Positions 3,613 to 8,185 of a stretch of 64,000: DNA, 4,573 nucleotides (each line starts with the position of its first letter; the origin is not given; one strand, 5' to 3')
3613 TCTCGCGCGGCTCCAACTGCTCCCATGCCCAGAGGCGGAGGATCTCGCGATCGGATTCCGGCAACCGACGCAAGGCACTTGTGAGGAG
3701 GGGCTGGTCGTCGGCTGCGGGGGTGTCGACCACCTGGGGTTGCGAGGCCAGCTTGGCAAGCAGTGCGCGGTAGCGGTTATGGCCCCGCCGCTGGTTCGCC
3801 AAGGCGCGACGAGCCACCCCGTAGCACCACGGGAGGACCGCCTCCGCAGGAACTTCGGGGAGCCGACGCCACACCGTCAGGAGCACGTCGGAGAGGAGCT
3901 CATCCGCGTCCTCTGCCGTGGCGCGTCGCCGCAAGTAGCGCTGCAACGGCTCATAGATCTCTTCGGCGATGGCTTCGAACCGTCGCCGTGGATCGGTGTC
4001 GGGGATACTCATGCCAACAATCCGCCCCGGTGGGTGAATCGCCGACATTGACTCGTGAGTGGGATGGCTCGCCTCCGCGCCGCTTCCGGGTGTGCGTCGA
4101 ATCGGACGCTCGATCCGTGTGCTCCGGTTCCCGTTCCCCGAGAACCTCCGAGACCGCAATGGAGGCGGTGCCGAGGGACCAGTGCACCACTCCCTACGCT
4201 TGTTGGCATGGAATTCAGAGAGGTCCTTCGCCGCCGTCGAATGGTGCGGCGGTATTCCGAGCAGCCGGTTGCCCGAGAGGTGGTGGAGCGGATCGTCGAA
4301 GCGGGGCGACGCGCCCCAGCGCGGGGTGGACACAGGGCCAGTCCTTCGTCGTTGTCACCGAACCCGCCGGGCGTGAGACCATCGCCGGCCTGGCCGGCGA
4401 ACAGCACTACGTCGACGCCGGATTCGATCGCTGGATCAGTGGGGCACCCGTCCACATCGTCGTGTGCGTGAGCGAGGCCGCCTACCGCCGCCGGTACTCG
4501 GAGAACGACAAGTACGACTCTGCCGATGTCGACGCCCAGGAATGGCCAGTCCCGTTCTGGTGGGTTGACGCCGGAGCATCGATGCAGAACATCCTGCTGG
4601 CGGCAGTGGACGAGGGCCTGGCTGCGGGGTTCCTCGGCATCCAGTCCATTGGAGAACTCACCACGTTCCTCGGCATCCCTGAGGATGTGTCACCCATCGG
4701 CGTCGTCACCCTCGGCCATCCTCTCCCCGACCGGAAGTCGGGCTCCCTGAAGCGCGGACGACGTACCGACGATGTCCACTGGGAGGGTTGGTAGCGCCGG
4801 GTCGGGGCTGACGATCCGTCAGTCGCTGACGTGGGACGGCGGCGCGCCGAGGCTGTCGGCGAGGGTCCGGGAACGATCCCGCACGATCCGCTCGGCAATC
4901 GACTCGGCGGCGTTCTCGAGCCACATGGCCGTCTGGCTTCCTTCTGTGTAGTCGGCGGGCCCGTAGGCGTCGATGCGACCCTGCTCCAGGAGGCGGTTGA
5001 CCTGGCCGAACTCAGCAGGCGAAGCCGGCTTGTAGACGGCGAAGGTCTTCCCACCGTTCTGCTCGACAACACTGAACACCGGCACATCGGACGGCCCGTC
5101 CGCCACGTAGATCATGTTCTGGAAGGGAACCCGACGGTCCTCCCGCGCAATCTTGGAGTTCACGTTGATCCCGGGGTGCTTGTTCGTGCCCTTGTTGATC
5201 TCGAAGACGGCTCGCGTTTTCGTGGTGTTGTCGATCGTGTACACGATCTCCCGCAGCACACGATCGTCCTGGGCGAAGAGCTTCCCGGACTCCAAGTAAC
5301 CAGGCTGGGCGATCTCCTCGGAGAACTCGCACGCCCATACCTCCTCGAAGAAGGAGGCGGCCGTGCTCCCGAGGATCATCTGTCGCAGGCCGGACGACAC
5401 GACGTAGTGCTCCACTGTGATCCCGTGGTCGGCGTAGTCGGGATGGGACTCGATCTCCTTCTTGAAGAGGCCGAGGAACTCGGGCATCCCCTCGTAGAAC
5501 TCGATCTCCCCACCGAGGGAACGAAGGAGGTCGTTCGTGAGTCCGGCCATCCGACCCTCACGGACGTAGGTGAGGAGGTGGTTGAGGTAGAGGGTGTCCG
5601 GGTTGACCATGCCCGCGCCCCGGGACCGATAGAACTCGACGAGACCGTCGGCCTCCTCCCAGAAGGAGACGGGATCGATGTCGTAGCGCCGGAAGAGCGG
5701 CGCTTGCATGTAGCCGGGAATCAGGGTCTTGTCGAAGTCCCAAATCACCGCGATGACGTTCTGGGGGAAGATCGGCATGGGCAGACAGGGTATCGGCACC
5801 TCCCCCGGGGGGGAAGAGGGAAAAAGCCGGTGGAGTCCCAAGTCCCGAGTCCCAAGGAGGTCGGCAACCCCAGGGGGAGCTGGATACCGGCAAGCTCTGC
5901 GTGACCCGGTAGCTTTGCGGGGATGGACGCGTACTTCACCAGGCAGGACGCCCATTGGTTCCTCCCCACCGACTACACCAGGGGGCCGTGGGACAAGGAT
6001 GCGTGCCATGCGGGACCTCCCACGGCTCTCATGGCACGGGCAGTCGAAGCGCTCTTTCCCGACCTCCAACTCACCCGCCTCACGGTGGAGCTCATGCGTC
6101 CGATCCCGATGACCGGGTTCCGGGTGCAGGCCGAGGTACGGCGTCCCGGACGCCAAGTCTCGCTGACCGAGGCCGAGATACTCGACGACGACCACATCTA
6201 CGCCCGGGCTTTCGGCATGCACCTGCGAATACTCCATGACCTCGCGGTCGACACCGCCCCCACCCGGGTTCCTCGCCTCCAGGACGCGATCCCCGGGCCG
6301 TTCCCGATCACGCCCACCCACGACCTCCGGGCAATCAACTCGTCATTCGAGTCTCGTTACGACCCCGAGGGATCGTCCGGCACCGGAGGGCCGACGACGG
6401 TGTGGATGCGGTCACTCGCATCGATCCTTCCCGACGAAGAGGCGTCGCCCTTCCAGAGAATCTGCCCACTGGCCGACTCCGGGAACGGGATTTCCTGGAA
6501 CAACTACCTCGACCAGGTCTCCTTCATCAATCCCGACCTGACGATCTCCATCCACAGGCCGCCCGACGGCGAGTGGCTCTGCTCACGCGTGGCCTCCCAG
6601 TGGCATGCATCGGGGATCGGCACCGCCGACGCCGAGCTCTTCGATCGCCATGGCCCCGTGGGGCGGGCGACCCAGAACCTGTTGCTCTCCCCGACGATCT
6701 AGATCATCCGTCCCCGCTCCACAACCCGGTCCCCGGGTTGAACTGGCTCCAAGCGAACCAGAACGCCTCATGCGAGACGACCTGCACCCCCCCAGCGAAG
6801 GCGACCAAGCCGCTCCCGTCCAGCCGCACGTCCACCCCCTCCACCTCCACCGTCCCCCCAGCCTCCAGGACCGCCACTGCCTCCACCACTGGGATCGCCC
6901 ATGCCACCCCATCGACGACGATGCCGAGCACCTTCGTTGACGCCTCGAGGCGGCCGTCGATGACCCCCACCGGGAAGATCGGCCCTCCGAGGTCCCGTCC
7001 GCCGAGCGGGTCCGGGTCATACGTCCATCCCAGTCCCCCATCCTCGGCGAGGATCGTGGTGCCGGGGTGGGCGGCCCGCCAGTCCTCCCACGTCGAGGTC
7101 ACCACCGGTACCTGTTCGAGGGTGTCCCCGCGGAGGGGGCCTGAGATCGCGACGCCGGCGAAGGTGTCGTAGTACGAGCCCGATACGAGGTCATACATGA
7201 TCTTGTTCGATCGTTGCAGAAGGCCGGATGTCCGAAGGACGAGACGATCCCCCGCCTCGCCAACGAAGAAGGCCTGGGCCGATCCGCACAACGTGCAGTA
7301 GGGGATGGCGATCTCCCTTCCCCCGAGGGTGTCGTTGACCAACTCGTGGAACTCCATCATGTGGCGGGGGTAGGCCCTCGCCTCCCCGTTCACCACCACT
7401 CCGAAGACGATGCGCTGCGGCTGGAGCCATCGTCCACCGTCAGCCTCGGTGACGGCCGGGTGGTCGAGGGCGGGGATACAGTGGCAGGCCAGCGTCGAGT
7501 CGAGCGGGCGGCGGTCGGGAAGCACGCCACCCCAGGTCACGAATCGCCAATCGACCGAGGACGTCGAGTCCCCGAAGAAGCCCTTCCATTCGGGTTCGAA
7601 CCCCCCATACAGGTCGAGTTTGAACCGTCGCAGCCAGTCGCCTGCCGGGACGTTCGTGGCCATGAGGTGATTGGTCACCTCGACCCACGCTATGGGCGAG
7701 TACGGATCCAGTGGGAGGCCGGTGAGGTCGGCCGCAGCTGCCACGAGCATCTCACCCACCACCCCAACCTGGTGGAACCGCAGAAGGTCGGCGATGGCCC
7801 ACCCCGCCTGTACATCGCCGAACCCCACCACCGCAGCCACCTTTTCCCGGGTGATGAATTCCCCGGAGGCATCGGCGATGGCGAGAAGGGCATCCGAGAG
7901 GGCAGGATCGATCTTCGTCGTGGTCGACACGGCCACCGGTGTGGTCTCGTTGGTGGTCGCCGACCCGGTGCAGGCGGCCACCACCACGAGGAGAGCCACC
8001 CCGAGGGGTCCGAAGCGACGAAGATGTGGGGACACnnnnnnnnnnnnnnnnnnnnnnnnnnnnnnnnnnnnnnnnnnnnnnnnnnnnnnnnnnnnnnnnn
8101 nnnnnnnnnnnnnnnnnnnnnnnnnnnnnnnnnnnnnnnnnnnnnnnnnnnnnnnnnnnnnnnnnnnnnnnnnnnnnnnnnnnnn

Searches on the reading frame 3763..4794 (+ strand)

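Call 47: search_protein_families(library=pfam, proteins=[window:3763-4794:+], max_evalue=0.000001)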
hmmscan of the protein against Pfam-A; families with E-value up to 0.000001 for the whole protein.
window:3763-4794:+ (343 aa): 1 family
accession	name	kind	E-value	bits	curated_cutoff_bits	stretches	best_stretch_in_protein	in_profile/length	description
PF00881.29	Nitroreductase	-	8.5e-11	42.8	23.5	1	185-319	31-167/167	Nitroreductase family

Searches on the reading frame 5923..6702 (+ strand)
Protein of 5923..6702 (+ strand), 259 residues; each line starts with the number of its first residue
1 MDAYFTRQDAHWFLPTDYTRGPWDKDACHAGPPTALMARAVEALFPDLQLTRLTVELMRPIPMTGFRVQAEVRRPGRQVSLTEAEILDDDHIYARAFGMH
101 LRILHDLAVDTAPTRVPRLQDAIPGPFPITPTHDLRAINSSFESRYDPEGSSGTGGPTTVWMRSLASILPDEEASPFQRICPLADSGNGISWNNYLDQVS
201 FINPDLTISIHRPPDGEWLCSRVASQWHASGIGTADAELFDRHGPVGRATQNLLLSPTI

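Call 47: search_protein_families(library=pfam, proteins=[window:5923-6702:+], max_evalue=0.000001)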
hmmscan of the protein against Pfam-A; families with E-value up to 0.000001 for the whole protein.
window:5923-6702:+ (259 aa): 2 families
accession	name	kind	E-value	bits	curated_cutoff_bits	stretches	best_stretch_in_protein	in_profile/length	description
PF20789.3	4HBT_3C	-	7.1e-24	85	24.1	1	133-254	15-139/140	Acyl-CoA thioesterase C-terminal domain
PF13622.12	4HBT_3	-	5.6e-15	55.8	24.3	1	20-97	2-79/83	Acyl-CoA thioesterase N-terminal domain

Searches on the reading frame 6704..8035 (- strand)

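Call 47: search_protein_families(library=pfam, proteins=[window:6704-8035:-], max_evalue=0.000001)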
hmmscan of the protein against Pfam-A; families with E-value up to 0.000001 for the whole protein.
window:6704-8035:- (443 aa): 1 family
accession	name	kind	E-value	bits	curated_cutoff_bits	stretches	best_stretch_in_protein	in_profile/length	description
PF11376.13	DUF3179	-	8.7e-60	203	27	1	186-385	3-204/292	Protein of unknown function (DUF3179)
